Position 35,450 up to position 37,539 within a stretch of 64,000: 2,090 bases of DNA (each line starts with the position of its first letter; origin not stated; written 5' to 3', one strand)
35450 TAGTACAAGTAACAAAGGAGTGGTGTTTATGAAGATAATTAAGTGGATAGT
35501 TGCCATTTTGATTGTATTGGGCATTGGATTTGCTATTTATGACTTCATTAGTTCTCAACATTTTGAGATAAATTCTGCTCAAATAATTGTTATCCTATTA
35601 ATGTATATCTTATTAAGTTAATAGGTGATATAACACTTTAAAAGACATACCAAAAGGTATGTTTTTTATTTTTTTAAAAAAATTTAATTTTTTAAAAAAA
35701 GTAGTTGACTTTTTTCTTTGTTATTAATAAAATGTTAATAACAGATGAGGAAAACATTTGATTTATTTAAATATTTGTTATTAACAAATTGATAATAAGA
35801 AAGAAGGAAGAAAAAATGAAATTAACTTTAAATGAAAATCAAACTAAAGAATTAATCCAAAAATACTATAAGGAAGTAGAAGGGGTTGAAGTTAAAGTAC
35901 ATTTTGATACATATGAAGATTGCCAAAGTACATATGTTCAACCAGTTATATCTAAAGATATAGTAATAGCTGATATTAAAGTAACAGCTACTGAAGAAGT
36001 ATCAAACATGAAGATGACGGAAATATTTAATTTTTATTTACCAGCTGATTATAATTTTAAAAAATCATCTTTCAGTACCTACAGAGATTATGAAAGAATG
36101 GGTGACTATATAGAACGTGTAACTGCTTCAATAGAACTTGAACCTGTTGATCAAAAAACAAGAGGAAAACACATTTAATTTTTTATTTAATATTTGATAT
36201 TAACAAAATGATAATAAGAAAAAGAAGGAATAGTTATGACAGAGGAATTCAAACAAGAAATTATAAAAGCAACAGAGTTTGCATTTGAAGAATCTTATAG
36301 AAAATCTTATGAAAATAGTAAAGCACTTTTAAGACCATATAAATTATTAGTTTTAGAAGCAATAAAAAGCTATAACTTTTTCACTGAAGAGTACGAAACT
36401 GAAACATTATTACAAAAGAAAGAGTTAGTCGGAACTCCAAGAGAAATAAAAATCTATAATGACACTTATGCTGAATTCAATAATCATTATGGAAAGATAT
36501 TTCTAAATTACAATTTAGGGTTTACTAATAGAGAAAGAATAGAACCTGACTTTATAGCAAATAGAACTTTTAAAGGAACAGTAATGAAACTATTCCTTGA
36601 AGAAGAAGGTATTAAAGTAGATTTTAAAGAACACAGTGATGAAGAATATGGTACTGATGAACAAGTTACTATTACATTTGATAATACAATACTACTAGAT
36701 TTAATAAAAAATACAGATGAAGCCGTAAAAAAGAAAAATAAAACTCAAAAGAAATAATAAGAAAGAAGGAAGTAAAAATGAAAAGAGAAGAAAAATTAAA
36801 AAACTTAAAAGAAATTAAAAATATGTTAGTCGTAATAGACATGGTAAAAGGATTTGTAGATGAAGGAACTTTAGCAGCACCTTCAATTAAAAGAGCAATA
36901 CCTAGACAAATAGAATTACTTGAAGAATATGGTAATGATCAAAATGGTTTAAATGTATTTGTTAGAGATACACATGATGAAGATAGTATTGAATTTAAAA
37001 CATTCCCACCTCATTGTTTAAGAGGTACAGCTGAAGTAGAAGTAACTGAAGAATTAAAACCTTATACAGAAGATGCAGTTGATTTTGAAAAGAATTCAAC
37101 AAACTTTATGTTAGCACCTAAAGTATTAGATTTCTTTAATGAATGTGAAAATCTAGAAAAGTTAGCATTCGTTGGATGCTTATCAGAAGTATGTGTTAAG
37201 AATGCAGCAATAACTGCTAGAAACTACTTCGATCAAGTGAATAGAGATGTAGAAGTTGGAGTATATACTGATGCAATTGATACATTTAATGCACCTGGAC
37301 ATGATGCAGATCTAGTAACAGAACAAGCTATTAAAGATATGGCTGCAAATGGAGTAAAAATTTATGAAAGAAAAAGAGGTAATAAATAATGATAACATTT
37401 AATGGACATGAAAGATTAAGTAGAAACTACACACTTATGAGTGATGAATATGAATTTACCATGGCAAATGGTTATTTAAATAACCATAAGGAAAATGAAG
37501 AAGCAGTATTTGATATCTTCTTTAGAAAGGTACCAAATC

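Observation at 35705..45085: Thirteen-gene NAD salvage/recycling operon carrying its own NrtR regulator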

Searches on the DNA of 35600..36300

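Call 36: search_rna_families(source=window, start=35600, end=36300, threshold=evalue, max_evalue=5)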
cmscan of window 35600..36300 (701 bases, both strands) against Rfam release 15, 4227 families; matches with E-value up to 5: 5.
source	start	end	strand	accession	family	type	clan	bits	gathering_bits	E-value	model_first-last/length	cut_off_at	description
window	35620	35673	+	RF02064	STnc370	Gene; sRNA;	-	23.9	54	1.2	1-71/71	no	Enterobacterial sRNA STnc370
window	36013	36083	+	RF02295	TtnuCD19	Gene; snRNA; snoRNA; CD-box;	-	22.2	70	4.2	1-71/71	no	Tetrahymena snoRNA TtnuCD19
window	35967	36037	+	RF02511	PYLIS_4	Cis-reg;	-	19.5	50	2.1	1-100/100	no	Pyrrolysine insertion sequence TetR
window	35637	35675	+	RF02589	Spy779816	Gene; sRNA;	-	18.4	67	3.1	1-88/88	no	S. pyogenes small RNA 779816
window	35637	35696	-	RF02377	SurA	Gene; sRNA;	-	12.9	100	0.59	1-279/279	no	SurA sRNA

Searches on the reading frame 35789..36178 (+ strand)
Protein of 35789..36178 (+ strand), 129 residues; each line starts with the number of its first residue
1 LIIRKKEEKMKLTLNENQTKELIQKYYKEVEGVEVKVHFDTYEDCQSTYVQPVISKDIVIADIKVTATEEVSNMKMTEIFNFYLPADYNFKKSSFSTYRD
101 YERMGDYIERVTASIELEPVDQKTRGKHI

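Call 3: search_protein_families(library=pfam, proteins=[window:35789-36178:+], max_evalue=0.01)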
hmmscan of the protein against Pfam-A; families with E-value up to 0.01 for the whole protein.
window:35789-36178:+ (129 aa): 0 families

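Call 5: search_protein_families(library=ncbifam, proteins=[window:35789-36178:+], max_evalue=0.01)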
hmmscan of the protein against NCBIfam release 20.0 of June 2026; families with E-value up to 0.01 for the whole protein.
window:35789-36178:+ (129 aa): 0 families

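Call 18: search_protein_families(library=phrogs, proteins=[window:35816-36178:+], max_evalue=0.01)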
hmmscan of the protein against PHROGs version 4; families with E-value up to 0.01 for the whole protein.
window:35816-36178:+ (120 aa): 1 family
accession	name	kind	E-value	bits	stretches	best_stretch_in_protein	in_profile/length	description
phrog_9342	-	unknown function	0.0062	17.9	1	15-90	52-126/137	-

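Call 59: find_homologous_proteins(query=window:35816-36178:+)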
Query window:35816-36178:+ (120 aa): 6 proteins with E <= 0.001 among 7 candidates.
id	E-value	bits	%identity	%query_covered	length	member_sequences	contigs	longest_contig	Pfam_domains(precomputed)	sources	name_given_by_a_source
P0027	7.4e-72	257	100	100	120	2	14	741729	-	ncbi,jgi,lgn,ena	-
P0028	3.8e-58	213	84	100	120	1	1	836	-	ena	-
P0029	3.2e-55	203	78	100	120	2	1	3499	-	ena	-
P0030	1.6e-53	198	79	100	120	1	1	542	-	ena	-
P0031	6.7e-40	154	60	100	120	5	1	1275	-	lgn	-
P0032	1.2e-35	140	59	98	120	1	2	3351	-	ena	-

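Call 61: list_cluster_members(proteins=[P0027, P0024])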
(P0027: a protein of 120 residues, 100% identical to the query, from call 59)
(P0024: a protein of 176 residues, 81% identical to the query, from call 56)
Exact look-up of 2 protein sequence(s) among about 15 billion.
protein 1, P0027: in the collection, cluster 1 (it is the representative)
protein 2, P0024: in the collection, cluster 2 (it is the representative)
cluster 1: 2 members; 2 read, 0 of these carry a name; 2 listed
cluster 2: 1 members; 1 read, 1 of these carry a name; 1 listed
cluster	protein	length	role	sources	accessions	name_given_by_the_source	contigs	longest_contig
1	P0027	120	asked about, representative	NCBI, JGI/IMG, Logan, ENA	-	-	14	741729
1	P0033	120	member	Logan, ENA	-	-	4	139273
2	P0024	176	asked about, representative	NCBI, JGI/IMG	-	hypothetical protein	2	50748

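Call 74: predict_structure(alignment_id=A3)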
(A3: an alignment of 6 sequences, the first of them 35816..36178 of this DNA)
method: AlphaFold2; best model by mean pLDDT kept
length: 120 residues; sequences in the alignment: 6
mean_pLDDT: 84.4   pTM: 0.74
mean pLDDT of the five models: 84.4, 83.5, 82.2, 76.8, 74.7
residues with pLDDT >= 90: 46; 70-90: 66; 50-70: 4; < 50: 4
segments of 3 or more residues with pLDDT < 50: 118-120
pLDDT, mean of each block of 10 residues (from residue 1): 90 95 93 78 91 91 89 85 84 76 86 54
secondary structure, 60 per line:
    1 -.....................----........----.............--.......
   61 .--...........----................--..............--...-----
elements in order: E2-6 H7-22 E27-34 E39-51 E54-61 H64-74 E79-94 E97-110

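Call 77: fold_search(model_id=the predicted structure, library=pdb)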
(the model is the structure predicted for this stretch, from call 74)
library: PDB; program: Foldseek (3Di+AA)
matches with E <= 10: 1196; with E <= 0.001: 0
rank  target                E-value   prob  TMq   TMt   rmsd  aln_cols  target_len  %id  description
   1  1y8c                  4.8e-02  0.28  0.19  0.12  12.8       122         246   14  Crystal structure of a S-adenosylmethionine-dependent methyltransferase from Clostridium acetobutylicum ATCC 824 (released 2004-12-28)
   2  9j1j_A                6.4e-02  0.54  0.27  0.26  12.0       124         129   10  Cap region of monocin (released 2025-01-08)
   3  7uqo                  6.4e-02  0.25  0.20  0.19  13.4       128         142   15  Pathogenesis related 10-10 (S)-tetrahydropapaverine complex (released 2023-03-01)
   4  4acv_B                7.6e-02  0.63  0.30  0.30  12.0       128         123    9  Listeria monocytogenes Antigen B (released 2013-01-09)
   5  4acv_A                9.6e-02  0.60  0.30  0.30  11.6       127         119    9  Listeria monocytogenes Antigen B (released 2013-01-09)
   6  7uqn                  9.6e-02  0.20  0.20  0.18  13.7       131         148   16  Pathogenesis related 10-10 noscapine complex (released 2023-03-01)
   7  4xmr_A                1.1e-01  0.41  0.26  0.16  12.9       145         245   11  Crystal structure of the sensory domain of the Campylobacter jejuni chemoreceptor Tlp3 (CcmL) with isoleucine bound. (released 2015-11-04)
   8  6w3r_A                1.4e-01  0.38  0.26  0.16  12.7       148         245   11  Crystal structure of ligand-binding domain of Campylobacter jejuni chemoreceptor Tlp3 in complex with 3-methylisoleuci (released 2020-05-20)
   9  8vo3                  1.4e-01  0.18  0.20  0.18  13.2       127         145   14  Pathogenesis related 10-10 C59S mutant papaverine complex (released 2024-10-23)
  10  4gsk_Z                1.7e-01  0.92  0.35  0.32   7.0        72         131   12  Crystal structure of an Atg7-Atg10 crosslinked complex (released 2012-11-14)
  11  1vzy_A                1.8e-01  0.21  0.19  0.11   9.9        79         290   19  Crystal structure of the Bacillus subtilis HSP33 (released 2004-10-06)
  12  8vo1                  1.8e-01  0.15  0.21  0.19  13.4       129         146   16  Pathogenesis related 10-10 C155S mutant (released 2024-10-23)
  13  4gsk_Y                2.0e-01  0.92  0.34  0.31   6.4        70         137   13  Crystal structure of an Atg7-Atg10 crosslinked complex (released 2012-11-14)
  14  3tfz_E                2.0e-01  0.20  0.20  0.16  12.6       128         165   11  Crystal structure of Zhui aromatase/cyclase from Streptomcyes sp. R1128 (released 2011-09-14)
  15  1vzy_B                2.1e-01  0.20  0.20  0.11   9.5        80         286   19  Crystal structure of the Bacillus subtilis HSP33 (released 2004-10-06)
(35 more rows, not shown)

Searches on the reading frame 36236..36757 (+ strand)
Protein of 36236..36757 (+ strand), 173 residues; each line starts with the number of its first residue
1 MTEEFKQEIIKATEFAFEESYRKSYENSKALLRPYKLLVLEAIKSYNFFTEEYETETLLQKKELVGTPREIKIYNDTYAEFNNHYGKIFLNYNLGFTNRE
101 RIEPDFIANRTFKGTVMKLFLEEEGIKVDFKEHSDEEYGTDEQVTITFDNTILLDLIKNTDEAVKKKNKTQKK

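Call 3: search_protein_families(library=pfam, proteins=[window:36236-36757:+], max_evalue=0.01)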
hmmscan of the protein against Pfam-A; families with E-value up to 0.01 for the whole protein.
window:36236-36757:+ (173 aa): 0 families

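Call 5: search_protein_families(library=ncbifam, proteins=[window:36236-36757:+], max_evalue=0.01)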
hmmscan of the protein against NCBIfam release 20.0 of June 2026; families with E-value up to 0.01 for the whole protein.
window:36236-36757:+ (173 aa): 0 families

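Call 18: search_protein_families(library=phrogs, proteins=[window:36236-36757:+], max_evalue=0.01)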
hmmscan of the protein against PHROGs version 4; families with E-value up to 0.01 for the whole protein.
window:36236-36757:+ (173 aa): 0 families

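Call 56: find_homologous_proteins(query=window:36236-36757:+)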
Query window:36236-36757:+ (173 aa): 4 proteins with E <= 0.001 among 66 candidates.
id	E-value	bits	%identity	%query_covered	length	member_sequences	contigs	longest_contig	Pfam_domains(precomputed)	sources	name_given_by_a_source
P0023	2.7e-102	357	98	100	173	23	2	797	-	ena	-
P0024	3.3e-85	302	81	100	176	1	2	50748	-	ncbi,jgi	jgi:hypothetical protein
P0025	5.8e-70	252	69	100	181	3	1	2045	-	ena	-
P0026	4.8e-65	236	65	100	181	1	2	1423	-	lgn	-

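Call 57: find_encoding_contigs(protein=P0024, flank=10000, max_places=2)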
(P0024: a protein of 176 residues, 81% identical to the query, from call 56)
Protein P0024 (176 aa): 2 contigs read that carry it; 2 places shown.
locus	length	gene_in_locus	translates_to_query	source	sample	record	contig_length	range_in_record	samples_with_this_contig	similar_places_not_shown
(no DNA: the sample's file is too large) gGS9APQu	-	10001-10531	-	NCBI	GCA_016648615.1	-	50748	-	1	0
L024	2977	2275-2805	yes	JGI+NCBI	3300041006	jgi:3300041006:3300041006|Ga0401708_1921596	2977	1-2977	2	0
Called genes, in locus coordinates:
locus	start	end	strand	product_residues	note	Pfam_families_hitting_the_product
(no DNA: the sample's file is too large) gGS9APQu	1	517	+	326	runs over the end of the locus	PF00535:Glycos_transf_2, PF10111:Glyco_tranf_2_2, PF13641:Glyco_tranf_2_3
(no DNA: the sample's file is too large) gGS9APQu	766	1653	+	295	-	PF00126:HTH_1, PF03466:LysR_substrate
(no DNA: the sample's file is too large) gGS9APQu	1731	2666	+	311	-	PF04055:Radical_SAM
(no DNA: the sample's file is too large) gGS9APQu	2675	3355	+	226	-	PF02811:PHP (weak)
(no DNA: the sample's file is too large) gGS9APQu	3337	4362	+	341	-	PF13439:Glyco_transf_4 (weak), PF00534:Glycos_transf_1 (weak)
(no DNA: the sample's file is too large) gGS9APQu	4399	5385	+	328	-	-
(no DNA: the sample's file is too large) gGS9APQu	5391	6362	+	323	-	-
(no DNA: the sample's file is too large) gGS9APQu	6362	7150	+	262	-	-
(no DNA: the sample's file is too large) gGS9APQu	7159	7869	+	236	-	PF05116:S6PP, PF08282:Hydrolase_3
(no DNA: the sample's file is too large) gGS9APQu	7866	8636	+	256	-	-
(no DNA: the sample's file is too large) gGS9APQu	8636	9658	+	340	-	PF01636:APH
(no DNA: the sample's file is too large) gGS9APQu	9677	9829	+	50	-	-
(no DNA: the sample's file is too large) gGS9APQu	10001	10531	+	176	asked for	-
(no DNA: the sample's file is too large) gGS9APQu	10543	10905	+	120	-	-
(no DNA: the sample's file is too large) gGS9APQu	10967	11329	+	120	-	-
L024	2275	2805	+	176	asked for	-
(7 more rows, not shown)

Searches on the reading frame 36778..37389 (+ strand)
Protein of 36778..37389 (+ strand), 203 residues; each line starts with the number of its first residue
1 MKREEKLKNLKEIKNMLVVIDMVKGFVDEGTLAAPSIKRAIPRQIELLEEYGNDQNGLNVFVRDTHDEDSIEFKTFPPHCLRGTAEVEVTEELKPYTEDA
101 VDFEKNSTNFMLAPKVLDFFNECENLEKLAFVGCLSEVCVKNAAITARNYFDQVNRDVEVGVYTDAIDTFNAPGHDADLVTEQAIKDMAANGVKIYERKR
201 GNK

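Call 3: search_protein_families(library=pfam, proteins=[window:36778-37389:+], max_evalue=0.01)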
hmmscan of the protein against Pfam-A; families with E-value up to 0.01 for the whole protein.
window:36778-37389:+ (203 aa): 1 family
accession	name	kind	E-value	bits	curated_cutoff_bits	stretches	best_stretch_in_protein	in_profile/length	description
PF00857.26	Isochorismatase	-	1.2e-19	71.5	27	1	16-180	2-161/175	Isochorismatase domain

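Call 5: search_protein_families(library=ncbifam, proteins=[window:36778-37389:+], max_evalue=0.01)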
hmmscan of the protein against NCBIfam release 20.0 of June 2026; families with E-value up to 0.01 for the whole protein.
window:36778-37389:+ (203 aa): 0 families

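Call 53: search_solved_structures(query=window:36778-37389:+, max_evalue=0.001, show_alignments=1)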
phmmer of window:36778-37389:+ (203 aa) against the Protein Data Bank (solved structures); distinct sequences matched with E-value up to 0.001: 7.
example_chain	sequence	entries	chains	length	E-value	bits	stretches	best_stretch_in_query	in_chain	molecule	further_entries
3eef_A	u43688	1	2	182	6.1e-10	42.3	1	14-152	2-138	N-carbamoylsarcosine amidase related protein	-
3hb7_A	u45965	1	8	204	6.5e-08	35.7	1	14-147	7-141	Isochorismatase hydrolase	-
6a8l_A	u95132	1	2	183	2.4e-07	33.9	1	14-177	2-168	Isochorismatase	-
5zn8_A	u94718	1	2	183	2.5e-07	33.8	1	14-177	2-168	Isochorismatase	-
1ilw_A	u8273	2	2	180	4e-07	33.1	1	16-169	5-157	180 aa long hypothetical Pyrazinamidase/nicotinamidase | 180aa long hypothetical Pyrazinamidase/Nicotinamidase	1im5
3s2s_A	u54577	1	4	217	3.3e-06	30.1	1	15-154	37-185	Putative pyrazinamidase/nicotinamidase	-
3o90_A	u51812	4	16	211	0.00034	23.6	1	15-150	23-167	nicotinamidase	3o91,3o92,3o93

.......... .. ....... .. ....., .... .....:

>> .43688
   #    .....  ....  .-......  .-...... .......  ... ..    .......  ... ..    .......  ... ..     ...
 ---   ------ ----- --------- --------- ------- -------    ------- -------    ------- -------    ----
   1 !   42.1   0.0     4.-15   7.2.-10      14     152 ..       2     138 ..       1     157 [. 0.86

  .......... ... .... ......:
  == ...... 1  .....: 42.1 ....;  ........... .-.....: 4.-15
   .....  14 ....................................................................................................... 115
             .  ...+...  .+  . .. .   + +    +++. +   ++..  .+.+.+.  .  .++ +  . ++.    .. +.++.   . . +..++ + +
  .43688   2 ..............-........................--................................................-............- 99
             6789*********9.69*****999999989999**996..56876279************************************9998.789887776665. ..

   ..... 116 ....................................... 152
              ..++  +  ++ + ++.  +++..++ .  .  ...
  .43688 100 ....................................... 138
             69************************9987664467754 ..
